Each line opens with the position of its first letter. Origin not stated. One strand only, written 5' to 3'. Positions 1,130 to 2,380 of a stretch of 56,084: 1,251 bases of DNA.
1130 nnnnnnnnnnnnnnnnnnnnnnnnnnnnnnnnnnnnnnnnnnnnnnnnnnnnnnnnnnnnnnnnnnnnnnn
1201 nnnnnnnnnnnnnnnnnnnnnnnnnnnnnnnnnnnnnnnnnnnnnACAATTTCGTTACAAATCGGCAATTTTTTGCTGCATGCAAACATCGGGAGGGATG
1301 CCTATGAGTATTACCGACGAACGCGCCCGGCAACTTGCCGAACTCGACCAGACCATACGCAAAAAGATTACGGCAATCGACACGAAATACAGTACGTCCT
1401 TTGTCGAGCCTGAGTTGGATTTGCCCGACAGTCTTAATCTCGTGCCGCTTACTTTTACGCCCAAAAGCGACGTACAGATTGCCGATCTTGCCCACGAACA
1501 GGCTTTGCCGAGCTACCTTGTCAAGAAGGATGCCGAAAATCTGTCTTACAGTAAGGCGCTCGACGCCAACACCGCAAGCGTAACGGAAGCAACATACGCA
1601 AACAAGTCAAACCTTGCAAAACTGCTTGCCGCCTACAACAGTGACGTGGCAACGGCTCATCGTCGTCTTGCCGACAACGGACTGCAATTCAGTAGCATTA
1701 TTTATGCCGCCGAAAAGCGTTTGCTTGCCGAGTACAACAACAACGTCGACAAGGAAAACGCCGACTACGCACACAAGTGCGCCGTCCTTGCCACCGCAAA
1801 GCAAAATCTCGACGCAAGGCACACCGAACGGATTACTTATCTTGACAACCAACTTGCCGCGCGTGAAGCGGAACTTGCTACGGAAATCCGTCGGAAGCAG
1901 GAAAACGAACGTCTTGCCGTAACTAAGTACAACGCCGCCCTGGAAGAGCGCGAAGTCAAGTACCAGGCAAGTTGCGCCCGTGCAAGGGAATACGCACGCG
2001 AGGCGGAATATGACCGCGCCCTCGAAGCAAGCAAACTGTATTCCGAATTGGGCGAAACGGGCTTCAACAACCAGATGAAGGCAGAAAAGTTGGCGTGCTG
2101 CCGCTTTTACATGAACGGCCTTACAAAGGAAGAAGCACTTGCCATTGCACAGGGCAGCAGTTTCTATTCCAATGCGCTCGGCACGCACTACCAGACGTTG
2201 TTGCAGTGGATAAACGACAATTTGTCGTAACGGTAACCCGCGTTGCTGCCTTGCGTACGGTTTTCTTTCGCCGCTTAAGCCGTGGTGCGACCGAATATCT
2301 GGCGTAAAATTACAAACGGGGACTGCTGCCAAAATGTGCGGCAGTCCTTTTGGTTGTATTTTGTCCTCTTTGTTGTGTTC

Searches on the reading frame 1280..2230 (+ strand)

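Call 29: search_protein_families(library=pfam, proteins=[window:1280-2230:+], max_evalue=1)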
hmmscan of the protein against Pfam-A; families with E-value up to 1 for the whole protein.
window:1280-2230:+ (316 aa): 6 families
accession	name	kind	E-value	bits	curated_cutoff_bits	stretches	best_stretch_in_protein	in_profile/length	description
PF25588.1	DUF7934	-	2.3e-08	34.1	30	1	28-313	31-324/333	Family of unknown function (DUF7934)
PF00742.24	Homoserine_dh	-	0.0031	17.8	22.9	1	129-194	32-101/173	Homoserine dehydrogenase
PF04815.20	Sec23_helical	-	0.0049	17.1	27.8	0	17-57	20-64/103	Sec23/Sec24 helical domain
PF01625.27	PMSR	-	0.053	14.2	23.7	1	86-170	35-126/153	Peptide methionine sulfoxide reductase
PF22743.2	PspAA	-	0.14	12.9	27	0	9-36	11-38/92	PspA-Associated protein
PF23124.1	Xre_MbcA_ParS-like_N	-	0.28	12.4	28.6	1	137-202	4-70/77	Antitoxin Xre/MbcA/ParS-like, N-terminal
